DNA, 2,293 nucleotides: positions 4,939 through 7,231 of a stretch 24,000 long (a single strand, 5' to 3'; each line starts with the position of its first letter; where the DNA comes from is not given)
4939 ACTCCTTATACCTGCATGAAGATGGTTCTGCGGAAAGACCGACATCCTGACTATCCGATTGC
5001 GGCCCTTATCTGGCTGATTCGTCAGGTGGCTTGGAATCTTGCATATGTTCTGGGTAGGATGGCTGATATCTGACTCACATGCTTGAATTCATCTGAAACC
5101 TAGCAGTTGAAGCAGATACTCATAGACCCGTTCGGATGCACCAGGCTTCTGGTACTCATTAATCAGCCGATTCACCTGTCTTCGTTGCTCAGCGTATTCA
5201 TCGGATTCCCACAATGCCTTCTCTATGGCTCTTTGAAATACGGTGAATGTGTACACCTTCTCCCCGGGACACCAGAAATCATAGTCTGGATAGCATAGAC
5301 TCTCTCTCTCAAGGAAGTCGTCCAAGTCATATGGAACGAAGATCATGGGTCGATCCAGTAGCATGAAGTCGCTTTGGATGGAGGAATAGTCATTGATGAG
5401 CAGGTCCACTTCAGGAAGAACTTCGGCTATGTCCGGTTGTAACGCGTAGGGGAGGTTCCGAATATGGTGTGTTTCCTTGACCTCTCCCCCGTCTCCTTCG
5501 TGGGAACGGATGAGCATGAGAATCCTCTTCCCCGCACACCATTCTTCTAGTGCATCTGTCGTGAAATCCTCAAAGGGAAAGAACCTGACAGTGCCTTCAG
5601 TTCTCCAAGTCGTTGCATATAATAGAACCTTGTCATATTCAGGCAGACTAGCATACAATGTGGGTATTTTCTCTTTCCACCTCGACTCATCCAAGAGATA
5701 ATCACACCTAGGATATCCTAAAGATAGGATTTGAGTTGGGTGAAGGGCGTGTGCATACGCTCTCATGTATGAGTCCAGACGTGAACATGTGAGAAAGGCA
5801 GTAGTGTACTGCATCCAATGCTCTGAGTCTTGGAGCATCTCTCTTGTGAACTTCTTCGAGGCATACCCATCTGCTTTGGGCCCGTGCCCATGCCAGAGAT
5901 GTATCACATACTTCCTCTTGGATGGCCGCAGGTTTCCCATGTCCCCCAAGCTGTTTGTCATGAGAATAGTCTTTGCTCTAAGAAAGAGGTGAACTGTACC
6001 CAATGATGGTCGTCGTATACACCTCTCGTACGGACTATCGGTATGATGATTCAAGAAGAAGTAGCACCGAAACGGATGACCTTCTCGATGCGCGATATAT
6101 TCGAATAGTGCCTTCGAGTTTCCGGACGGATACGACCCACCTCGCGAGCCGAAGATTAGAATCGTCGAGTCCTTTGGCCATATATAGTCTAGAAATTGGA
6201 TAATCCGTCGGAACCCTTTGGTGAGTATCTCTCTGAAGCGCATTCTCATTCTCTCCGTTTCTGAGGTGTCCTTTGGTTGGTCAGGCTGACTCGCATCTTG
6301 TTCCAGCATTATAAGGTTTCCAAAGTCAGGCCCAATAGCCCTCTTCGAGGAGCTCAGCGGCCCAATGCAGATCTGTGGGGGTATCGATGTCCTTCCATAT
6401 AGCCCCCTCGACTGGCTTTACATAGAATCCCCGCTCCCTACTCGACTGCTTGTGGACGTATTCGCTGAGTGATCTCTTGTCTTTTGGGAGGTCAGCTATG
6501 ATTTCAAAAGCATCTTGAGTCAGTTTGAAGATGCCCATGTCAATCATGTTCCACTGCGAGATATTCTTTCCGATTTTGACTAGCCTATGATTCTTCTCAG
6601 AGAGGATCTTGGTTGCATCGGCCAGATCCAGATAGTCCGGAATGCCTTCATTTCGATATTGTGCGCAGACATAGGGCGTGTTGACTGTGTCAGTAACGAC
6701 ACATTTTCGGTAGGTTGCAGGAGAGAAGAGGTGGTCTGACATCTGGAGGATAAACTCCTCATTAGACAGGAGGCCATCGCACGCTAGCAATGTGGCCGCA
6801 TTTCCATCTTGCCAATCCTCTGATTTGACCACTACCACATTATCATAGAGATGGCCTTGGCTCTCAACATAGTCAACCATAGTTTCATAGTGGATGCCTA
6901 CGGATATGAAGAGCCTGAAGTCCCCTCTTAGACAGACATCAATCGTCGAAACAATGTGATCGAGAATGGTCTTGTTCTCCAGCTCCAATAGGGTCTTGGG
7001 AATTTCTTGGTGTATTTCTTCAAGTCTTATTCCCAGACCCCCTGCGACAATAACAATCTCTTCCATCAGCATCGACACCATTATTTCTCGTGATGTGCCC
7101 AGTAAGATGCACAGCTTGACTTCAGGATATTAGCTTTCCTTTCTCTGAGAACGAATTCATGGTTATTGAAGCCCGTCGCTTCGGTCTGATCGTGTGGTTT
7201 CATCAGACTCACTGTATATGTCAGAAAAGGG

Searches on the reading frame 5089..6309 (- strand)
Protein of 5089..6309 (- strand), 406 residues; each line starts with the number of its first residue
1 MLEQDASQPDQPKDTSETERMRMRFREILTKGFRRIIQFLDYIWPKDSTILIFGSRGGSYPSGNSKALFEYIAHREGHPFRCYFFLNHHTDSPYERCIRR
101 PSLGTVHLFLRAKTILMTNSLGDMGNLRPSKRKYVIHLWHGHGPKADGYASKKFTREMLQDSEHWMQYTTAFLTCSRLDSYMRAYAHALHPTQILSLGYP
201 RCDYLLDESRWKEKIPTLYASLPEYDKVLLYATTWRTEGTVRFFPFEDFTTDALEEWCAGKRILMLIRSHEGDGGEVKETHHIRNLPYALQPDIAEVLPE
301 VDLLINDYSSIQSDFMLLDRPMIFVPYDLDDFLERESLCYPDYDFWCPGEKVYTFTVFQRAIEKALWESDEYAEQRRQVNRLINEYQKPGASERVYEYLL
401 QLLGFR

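Call 8: search_protein_families(library=pfam, proteins=[window:5089-6309:-], max_evalue=0.001)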
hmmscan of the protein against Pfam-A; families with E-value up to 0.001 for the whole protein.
window:5089-6309:- (406 aa): 1 family
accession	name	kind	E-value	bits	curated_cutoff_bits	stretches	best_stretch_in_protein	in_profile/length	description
PF04464.20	Glyphos_transf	-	2.1e-53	182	22.1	1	39-400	4-366/367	CDP-Glycerol:Poly(glycerophosphate) glycerophosphotransferase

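Call 90: search_protein_families(library=ncbifam, proteins=[window:5089-6309:-], max_evalue=0.00001)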
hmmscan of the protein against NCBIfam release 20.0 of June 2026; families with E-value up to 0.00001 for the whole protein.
window:5089-6309:- (406 aa): 3 families
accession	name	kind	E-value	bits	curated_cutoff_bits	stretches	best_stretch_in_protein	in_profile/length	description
NF041713.1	Tar_polymTarL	equivalog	1.1e-23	83.7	1000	1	112-398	272-558/562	teichoic acid ribitol-phosphate polymerase TarL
NF041712.1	techglyph_taseTarF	equivalog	7.3e-22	77.9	550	1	48-400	26-387/388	teichoic acid glycerol-phosphate transferase TarF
NF041711.1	TagprimaseTarB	equivalog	3.5e-07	29.8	500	1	109-334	89-301/362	teichoic acid glycerol-phosphate primase TarB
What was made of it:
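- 5089..6309 (-): TagF/TarL-like polyol-phosphate transferase (Glyphos_transf), co-directional. Call 8 (E 2e-53) and call 90.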

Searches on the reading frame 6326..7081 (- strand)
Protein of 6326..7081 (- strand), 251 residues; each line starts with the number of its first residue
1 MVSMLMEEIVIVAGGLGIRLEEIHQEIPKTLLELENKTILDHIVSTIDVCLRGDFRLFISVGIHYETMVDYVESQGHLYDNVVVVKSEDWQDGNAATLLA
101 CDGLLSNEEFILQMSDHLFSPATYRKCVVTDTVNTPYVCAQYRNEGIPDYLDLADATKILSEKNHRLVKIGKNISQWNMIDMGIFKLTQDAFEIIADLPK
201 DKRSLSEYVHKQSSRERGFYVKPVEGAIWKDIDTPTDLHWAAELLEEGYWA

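Call 8: search_protein_families(library=pfam, proteins=[window:6326-7081:-], max_evalue=0.001)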
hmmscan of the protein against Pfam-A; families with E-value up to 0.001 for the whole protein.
window:6326-7081:- (251 aa): 2 families
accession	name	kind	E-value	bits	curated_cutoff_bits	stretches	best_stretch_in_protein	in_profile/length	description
PF00483.29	NTP_transferase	-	4.5e-07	30.1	21.2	0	10-126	3-119/245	Nucleotidyl transferase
PF12804.13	NTP_transf_3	-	4.7e-05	24.1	27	1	10-129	2-109/160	MobA-like NTP transferase domain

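Call 90: search_protein_families(library=ncbifam, proteins=[window:6326-7081:-], max_evalue=0.00001)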
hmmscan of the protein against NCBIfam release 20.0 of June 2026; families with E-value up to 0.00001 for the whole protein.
window:6326-7081:- (251 aa): 5 families
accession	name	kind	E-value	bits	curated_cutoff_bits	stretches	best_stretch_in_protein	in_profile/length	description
NF041135.1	IPPtranDIPPsyn_Thcocales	equivalog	2.9e-26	92.4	580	1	9-245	3-217/419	bifunctional L-myo-inositol-1-phosphate cytidylyltransferase/CDP-L-myo-inositol myo-inositolphosphotransferase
TIGR03992.1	Arch_glmU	subfamily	9.4e-16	57.7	292.1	1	9-242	3-224/393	bifunctional sugar-1-phosphate nucleotidylyltransferase/acetyltransferase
NF041173.1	Sug_nt_acttase_Thmprot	equivalog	1e-12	47.8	600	1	9-238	3-220/405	bifunctional sugar-1-phosphate nucleotidylyltransferase/acetyltransferase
NF041313.1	UDPGP_AglF_Halo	equivalog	1.5e-07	31.1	400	1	9-120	3-109/234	UTP--glucose-1-phosphate uridylyltransferase AglF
NF049965.1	GlMnHpPGnyltfHddC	equivalog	2.2e-07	30.8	300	1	8-211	2-189/221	D-glycero-D-manno-heptose 1-phosphate guanosyltransferase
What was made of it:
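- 6326..7081 (-): Nucleotidyltransferase, co-directional and directly downstream of A. The best NCBIfam resemblance, below cut-off, is the inositol-1-phosphate cytidylyltransferase domain. Calls 8, 90.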
